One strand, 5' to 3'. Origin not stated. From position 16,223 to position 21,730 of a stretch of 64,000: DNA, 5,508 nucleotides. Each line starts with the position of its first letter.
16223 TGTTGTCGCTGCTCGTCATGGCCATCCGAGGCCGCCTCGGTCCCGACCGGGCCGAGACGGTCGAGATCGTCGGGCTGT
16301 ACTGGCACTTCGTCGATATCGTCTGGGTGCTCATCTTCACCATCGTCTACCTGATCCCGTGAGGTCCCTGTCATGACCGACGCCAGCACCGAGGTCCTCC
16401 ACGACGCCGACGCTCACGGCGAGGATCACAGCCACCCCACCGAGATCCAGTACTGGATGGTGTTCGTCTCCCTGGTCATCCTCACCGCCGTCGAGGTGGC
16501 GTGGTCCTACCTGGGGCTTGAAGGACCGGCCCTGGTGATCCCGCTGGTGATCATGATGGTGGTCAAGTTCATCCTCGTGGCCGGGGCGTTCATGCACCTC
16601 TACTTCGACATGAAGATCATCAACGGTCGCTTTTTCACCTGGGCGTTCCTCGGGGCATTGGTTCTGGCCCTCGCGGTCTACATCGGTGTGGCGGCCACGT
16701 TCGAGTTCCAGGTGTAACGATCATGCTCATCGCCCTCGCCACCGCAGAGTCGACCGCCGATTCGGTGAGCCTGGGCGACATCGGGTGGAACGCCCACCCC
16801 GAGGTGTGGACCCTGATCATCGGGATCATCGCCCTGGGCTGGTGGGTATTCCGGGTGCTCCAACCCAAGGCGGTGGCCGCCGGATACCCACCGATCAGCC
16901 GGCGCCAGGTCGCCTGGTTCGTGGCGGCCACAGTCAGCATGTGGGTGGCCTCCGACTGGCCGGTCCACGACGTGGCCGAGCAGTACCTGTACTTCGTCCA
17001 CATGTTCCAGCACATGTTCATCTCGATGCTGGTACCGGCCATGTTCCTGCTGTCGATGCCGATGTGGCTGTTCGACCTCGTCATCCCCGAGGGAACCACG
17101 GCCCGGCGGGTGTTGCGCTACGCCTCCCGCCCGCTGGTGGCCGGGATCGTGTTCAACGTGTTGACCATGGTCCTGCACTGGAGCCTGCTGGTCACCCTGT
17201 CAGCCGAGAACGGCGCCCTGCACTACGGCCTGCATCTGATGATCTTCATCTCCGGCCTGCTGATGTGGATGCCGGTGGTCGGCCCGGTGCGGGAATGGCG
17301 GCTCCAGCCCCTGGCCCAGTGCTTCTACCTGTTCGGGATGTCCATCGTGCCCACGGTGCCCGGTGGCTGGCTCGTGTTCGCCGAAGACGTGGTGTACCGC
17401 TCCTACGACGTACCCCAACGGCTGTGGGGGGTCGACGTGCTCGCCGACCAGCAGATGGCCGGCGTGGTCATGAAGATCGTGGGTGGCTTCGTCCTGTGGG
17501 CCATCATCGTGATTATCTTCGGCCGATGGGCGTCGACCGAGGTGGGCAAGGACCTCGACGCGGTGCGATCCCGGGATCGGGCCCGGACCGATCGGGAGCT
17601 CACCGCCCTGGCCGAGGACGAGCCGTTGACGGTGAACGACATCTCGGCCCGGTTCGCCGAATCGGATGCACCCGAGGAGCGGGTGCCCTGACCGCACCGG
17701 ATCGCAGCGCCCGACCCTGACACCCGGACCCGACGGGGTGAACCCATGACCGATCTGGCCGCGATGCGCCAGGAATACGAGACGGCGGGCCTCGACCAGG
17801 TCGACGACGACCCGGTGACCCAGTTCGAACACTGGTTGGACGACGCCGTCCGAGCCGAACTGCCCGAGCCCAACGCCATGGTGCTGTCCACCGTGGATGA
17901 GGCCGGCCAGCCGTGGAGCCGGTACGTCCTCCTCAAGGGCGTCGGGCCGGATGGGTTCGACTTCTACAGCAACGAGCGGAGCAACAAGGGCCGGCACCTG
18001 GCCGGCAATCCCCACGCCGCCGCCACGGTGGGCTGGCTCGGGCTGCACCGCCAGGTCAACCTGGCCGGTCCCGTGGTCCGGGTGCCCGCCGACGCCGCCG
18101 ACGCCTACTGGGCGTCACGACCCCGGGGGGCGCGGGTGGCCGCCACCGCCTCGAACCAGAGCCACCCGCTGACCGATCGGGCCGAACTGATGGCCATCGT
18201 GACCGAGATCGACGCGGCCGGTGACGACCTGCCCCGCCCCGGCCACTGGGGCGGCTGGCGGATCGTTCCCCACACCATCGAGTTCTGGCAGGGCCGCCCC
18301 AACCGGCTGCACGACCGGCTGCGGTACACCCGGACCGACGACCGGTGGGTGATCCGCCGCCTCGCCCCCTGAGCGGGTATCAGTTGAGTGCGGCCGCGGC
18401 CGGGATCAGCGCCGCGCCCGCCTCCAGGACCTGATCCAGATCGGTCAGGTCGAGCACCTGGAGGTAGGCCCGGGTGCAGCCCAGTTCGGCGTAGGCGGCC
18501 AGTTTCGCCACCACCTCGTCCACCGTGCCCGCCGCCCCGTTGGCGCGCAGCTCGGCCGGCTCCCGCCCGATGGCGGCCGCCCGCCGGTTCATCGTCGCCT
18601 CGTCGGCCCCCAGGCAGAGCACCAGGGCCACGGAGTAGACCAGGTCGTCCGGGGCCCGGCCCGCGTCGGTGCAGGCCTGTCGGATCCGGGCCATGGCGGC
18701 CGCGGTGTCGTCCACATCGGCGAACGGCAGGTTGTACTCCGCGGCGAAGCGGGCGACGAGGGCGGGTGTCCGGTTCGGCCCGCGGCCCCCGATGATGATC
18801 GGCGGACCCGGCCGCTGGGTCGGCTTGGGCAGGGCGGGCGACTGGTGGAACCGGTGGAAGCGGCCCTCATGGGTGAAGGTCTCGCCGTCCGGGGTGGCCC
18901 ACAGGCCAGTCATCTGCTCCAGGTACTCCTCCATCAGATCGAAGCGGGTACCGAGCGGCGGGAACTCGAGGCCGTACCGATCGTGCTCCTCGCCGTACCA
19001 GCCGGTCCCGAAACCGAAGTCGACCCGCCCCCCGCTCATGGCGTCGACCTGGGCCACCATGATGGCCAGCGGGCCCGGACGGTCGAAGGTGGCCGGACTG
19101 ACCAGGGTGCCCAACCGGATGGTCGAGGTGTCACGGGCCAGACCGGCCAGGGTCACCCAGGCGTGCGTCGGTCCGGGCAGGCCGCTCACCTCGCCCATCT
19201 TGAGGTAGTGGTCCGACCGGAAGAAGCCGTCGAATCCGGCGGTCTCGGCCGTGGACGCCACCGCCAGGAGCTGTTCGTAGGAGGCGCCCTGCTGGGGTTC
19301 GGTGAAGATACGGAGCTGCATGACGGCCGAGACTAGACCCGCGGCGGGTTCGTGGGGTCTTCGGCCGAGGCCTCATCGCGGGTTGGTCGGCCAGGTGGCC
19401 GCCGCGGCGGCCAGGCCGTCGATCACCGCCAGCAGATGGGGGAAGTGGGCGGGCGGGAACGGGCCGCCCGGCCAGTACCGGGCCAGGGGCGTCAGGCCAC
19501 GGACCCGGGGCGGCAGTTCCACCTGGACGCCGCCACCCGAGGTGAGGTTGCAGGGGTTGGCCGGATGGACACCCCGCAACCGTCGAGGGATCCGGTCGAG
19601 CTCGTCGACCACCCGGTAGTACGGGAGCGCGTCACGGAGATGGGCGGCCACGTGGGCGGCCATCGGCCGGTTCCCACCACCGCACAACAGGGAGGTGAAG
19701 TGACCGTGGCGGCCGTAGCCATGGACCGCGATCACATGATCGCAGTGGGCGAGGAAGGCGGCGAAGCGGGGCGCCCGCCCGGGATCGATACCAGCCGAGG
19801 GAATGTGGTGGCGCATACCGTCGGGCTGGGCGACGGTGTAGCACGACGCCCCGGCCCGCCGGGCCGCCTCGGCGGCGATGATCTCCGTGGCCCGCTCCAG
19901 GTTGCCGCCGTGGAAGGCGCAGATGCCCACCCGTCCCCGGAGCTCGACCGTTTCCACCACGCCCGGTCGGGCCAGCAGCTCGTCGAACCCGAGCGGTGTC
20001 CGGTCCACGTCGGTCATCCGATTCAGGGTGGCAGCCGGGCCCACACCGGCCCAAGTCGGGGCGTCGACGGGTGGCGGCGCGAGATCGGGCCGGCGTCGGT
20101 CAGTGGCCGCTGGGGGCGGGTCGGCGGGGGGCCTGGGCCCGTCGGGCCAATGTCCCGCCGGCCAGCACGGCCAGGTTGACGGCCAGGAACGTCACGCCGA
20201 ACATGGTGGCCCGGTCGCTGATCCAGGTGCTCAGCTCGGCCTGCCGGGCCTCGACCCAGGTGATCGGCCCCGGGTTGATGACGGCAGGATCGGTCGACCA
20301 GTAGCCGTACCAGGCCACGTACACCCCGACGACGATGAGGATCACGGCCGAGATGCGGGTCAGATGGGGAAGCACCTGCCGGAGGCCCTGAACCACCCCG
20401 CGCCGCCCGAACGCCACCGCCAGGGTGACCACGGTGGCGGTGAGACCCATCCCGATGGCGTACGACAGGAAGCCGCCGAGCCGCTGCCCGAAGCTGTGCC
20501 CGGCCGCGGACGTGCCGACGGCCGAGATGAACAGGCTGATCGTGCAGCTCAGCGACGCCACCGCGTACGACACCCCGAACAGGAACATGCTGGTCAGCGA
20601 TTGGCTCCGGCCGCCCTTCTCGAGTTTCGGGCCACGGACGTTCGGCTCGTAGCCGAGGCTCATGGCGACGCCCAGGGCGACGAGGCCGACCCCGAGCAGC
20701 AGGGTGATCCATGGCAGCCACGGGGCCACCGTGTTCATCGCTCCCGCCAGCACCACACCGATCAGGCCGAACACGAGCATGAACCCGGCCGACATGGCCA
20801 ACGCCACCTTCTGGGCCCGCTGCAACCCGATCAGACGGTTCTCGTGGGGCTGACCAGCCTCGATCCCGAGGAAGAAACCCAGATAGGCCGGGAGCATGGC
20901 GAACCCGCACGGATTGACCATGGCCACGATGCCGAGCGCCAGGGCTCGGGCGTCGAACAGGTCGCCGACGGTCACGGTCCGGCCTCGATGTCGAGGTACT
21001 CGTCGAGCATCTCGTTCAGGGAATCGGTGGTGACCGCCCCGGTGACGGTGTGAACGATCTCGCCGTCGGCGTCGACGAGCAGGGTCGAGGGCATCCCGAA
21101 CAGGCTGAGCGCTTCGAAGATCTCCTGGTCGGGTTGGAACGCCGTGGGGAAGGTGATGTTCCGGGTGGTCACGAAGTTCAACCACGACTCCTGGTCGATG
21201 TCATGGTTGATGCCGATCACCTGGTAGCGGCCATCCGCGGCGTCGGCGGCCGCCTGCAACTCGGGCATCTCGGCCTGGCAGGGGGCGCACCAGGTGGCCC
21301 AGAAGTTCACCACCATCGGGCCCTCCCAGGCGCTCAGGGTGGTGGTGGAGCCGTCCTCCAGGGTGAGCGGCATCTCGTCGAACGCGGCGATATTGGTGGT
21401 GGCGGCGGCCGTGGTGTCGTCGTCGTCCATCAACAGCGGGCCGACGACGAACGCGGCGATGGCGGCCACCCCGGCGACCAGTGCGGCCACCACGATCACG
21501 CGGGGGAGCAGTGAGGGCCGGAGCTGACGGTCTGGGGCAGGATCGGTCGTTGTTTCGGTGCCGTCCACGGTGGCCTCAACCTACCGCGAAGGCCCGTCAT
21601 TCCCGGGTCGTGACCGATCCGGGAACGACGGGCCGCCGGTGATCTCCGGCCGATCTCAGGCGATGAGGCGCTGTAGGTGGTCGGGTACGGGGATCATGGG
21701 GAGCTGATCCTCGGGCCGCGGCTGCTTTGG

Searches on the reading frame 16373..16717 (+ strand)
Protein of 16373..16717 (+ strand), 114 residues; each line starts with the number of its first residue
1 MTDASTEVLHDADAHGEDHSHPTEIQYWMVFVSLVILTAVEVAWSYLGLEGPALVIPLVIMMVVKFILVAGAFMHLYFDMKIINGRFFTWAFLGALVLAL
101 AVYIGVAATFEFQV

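Call 3: search_protein_families(library=pfam, proteins=[window:16373-16717:+], max_evalue=1)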
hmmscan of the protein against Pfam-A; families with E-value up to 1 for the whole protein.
window:16373-16717:+ (114 aa): 3 families
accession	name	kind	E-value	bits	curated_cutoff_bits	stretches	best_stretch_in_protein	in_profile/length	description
PF03626.19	COX4_pro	-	4.3e-09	37.1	28.9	1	28-98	1-71/72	Prokaryotic Cytochrome C oxidase subunit IV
PF16594.10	ATP-synt_Z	-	0.012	15.6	25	1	21-44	24-47/53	Putative AtpZ or ATP-synthase-associated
PF25093.1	DUF7807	-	0.56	10.3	27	1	23-71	33-80/170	Family of unknown function (DUF7807)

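Call 4: search_protein_families(library=ncbifam, proteins=[window:16373-16717:+], max_evalue=1)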
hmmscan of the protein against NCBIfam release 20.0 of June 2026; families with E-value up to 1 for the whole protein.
window:16373-16717:+ (114 aa): 1 family
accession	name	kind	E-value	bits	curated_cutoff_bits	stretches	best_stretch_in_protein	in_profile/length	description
TIGR02229.1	caa3_sub_IV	subfamily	4.9e-05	24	37.25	1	19-102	1-86/92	caa(3)-type oxidase, subunit IV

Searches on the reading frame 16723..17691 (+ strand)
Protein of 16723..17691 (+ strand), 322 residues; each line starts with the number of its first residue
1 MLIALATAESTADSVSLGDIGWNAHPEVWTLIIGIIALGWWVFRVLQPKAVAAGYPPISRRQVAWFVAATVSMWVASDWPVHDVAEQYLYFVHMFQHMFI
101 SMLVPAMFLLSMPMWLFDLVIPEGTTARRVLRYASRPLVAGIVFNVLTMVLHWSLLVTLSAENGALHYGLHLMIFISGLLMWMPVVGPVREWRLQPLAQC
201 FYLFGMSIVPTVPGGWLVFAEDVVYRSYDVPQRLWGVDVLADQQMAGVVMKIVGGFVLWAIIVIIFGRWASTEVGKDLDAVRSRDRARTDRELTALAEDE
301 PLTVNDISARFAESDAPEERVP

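Call 3: search_protein_families(library=pfam, proteins=[window:16723-17691:+], max_evalue=1)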
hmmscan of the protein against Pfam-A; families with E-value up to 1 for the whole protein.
window:16723-17691:+ (322 aa): 1 family
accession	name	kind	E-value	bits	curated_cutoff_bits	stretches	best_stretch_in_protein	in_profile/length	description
PF09678.15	Caa3_CtaG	-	3e-41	141.8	27.7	1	54-270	14-235/237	Cytochrome c oxidase caa3 assembly factor (Caa3_CtaG)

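Call 4: search_protein_families(library=ncbifam, proteins=[window:16723-17691:+], max_evalue=1)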
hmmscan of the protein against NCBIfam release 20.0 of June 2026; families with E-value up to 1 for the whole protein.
window:16723-17691:+ (322 aa): 2 families
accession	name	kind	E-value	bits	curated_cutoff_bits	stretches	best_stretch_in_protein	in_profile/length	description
TIGR02737.1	caa3_CtaG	equivalog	1.9e-26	93.2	279.35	2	53-231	38-215/281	cytochrome c oxidase assembly factor CtaG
NF000995.0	PRK00104.1-4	equivalog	0.26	10.6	315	1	78-100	32-54/251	segregation/condensation protein A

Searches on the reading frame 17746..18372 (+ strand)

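Call 83: search_protein_families(library=pfam, proteins=[window:17746-18372:+], max_evalue=0.001)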
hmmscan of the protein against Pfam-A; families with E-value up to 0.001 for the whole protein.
window:17746-18372:+ (208 aa): 2 families
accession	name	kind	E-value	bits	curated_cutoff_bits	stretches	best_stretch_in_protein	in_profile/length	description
PF10590.14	PNP_phzG_C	-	7.2e-22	77.5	27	1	168-208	1-42/42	Pyridoxine 5'-phosphate oxidase C-terminal dimerisation region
PF01243.27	PNPOx_N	-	3.5e-21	76.2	28.1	1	31-155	1-116/120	Pyridoxamine 5'-phosphate oxidase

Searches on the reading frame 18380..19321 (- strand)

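Call 83: search_protein_families(library=pfam, proteins=[window:18380-19321:-], max_evalue=0.001)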
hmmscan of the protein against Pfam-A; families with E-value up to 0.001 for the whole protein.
window:18380-19321:- (313 aa): 1 family
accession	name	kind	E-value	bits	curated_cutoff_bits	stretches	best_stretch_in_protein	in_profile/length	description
PF00296.26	Bac_luciferase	-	6.4e-45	154.3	27.9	1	6-251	12-244/314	Luciferase-like monooxygenase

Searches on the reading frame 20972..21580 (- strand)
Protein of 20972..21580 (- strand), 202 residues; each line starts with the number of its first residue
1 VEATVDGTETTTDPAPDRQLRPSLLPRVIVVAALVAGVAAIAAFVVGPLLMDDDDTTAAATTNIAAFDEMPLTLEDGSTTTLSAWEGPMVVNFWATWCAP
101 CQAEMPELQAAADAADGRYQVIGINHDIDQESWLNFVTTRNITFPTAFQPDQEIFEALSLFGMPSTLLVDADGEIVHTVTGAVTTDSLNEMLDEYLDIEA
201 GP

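Call 36: search_protein_families(library=pfam, proteins=[window:20972-21580:-], max_evalue=0.0001)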
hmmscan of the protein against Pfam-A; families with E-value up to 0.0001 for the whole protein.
window:20972-21580:- (202 aa): 5 families
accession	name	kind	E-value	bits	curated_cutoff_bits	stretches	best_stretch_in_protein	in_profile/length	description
PF00578.27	AhpC-TSA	-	2.1e-19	70.1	26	1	72-177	10-123/124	AhpC/TSA family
PF08534.16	Redoxin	-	9.5e-19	68.1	26.6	1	72-186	11-139/148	Redoxin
PF13905.12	Thioredoxin_8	-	4.9e-11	43.3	27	1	89-175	4-94/94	Thioredoxin-like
PF00085.26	Thioredoxin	-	1.2e-10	41.8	23.5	1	83-131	15-63/103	Thioredoxin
PF13098.12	Thioredoxin_2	-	1.2e-05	26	27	1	88-192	7-104/104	Thioredoxin-like domain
